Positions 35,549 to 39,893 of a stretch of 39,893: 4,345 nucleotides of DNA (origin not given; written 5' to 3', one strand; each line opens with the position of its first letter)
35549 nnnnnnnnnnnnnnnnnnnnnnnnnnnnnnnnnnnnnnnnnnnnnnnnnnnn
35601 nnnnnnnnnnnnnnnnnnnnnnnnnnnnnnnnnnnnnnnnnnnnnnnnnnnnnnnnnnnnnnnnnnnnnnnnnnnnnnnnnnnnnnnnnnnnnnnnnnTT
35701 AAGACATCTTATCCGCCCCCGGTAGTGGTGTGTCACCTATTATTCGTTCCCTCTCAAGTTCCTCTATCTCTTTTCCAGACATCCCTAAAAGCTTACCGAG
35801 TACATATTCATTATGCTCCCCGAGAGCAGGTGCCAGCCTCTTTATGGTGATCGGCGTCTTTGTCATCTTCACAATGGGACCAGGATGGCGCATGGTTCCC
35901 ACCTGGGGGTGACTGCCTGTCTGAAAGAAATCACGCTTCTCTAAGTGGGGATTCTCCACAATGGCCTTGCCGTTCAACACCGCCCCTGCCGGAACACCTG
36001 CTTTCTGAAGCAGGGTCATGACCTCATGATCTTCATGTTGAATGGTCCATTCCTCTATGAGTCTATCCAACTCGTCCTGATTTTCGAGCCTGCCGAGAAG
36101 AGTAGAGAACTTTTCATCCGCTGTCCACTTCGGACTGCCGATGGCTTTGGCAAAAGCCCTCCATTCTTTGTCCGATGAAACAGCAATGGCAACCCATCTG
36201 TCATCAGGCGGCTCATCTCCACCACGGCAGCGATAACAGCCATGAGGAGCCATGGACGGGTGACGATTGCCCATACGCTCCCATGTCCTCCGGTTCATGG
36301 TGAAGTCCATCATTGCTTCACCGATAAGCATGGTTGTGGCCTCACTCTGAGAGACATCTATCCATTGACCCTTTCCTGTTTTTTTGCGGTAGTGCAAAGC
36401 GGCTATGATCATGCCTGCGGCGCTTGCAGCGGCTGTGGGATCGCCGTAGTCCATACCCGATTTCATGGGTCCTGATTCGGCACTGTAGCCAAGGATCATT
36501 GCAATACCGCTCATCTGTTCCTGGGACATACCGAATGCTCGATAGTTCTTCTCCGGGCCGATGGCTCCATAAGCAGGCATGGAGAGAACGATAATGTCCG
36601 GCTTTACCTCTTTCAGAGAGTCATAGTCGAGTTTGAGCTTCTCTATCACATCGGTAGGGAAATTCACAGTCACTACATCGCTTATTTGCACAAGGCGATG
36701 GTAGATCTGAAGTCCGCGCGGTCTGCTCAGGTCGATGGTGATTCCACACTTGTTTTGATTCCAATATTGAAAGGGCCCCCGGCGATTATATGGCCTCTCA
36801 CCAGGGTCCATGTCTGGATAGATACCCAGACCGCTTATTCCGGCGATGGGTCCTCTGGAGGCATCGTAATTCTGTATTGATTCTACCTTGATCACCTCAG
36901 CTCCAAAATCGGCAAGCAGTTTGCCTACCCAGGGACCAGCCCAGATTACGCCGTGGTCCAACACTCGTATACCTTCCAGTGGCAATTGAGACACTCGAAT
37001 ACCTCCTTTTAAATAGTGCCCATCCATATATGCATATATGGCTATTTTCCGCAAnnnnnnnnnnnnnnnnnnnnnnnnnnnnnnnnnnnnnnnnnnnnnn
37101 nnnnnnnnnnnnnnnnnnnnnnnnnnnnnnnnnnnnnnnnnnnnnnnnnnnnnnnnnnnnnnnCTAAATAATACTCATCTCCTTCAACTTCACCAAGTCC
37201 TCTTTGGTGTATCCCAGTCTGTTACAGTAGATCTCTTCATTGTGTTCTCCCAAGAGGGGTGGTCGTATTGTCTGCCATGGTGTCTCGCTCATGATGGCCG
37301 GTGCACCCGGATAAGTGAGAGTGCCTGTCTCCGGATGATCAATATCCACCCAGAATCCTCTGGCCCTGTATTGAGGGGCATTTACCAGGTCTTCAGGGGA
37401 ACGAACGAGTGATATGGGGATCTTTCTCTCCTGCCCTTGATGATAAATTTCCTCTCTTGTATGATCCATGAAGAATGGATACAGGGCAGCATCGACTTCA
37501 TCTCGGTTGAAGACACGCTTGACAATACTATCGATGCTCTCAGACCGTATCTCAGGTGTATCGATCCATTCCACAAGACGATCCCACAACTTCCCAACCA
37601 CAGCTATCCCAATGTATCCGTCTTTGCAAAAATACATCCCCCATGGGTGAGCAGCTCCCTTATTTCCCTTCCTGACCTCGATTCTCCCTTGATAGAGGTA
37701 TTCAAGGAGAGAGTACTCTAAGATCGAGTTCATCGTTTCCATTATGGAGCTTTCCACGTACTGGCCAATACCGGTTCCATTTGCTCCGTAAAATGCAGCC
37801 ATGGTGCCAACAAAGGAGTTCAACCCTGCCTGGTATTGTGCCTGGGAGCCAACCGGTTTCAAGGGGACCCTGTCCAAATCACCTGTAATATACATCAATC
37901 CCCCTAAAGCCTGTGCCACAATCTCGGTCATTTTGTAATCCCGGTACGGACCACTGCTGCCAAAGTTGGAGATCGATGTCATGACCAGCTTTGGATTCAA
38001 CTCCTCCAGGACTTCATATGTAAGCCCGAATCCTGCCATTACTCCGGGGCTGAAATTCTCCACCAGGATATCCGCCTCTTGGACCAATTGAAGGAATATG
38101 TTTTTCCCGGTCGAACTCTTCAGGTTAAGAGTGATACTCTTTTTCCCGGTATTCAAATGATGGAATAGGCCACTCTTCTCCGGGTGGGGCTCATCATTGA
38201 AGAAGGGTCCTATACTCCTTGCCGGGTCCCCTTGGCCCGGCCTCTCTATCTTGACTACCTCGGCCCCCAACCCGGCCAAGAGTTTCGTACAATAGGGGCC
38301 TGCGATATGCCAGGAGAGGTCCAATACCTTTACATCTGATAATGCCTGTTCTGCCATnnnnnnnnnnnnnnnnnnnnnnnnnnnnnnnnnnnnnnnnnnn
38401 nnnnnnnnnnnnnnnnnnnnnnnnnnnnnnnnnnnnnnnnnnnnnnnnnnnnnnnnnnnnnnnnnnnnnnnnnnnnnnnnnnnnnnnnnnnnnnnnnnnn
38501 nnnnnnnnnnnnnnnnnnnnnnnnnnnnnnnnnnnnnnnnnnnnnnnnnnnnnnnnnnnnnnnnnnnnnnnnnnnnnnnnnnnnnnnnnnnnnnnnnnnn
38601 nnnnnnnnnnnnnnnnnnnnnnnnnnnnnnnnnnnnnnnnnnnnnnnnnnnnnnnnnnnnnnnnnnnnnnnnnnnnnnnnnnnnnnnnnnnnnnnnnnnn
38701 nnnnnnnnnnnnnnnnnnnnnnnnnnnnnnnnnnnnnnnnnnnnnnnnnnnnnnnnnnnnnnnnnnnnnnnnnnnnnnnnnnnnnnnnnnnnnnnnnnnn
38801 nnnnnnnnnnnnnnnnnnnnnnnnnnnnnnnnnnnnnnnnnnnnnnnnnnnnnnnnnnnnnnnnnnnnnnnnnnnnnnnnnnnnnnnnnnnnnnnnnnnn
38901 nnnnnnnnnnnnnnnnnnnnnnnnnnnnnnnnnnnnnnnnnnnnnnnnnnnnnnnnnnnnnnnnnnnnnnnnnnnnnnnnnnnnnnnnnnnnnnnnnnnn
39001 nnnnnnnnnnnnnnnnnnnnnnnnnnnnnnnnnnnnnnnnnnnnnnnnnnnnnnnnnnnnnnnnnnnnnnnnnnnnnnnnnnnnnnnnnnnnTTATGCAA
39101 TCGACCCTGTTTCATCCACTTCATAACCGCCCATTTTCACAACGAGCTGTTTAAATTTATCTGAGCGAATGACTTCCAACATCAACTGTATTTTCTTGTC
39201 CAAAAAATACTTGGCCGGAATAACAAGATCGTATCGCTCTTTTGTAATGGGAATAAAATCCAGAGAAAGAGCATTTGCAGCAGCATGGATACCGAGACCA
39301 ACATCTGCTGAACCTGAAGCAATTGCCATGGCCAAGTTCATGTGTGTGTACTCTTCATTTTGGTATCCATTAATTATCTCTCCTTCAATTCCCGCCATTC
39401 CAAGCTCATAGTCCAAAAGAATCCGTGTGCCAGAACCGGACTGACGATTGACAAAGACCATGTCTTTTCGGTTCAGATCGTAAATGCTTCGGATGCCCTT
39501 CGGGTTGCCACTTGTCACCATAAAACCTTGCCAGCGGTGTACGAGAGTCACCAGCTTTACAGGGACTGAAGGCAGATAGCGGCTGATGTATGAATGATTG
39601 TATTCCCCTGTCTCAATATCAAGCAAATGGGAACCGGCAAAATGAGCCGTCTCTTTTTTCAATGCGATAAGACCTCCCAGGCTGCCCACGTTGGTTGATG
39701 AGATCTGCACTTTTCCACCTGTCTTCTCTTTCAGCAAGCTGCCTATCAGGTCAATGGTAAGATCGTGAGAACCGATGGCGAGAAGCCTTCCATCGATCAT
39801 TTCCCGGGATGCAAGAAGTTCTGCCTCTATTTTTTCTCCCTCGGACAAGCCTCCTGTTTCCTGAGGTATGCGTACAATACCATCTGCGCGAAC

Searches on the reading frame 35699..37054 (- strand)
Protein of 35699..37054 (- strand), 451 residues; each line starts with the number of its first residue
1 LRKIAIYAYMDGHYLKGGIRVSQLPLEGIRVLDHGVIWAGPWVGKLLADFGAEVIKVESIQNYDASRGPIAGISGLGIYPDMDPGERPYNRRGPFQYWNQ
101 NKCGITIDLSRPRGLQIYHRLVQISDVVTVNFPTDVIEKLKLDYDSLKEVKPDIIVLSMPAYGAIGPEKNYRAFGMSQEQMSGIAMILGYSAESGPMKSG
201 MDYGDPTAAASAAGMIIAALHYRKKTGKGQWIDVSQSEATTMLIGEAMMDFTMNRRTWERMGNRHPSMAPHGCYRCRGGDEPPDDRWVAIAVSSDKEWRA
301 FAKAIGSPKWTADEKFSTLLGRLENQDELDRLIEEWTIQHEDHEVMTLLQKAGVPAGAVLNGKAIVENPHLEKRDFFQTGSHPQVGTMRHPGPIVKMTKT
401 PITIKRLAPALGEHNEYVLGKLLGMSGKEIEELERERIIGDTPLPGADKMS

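Call 21: search_protein_families(library=pfam, proteins=[window:35699-37054:-], max_evalue=0.00001)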
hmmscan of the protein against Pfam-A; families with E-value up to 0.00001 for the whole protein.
window:35699-37054:- (451 aa): 1 family
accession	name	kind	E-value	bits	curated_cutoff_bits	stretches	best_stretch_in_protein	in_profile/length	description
PF02515.22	CoA_transf_3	-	1.1e-100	337.7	23.3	1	26-415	1-366/366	CoA-transferase family III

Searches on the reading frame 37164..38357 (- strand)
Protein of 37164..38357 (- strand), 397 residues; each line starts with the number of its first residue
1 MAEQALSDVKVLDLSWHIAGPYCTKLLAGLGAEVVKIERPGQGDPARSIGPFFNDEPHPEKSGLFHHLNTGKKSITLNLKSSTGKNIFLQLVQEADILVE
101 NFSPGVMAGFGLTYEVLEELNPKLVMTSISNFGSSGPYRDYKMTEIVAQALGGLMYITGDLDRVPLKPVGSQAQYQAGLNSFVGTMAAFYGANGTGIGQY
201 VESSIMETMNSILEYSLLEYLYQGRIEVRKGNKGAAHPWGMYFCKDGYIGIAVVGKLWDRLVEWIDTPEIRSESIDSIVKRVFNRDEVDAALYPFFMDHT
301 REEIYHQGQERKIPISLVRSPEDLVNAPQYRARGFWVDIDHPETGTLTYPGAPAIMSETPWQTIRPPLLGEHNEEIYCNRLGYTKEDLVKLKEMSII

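Call 21: search_protein_families(library=pfam, proteins=[window:37164-38357:-], max_evalue=0.00001)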
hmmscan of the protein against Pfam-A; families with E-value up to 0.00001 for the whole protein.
window:37164-38357:- (397 aa): 1 family
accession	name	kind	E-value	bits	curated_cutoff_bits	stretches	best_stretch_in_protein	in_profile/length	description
PF02515.22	CoA_transf_3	-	7.6e-103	344.9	23.3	1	6-373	1-366/366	CoA-transferase family III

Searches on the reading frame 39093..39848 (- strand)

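Call 21: search_protein_families(library=pfam, proteins=[window:39093-39848:-], max_evalue=0.00001)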
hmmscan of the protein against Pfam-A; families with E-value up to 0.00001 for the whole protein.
window:39093-39848:- (251 aa): 2 families
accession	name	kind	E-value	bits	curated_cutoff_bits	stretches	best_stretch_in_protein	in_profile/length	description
PF12727.12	PBP_like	-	1.2e-71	240.3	27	1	43-228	7-193/193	PBP superfamily domain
PF12974.12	Phosphonate-bd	-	1.1e-06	28.6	27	1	106-194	85-170/242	ABC transporter, phosphonate, periplasmic substrate-binding protein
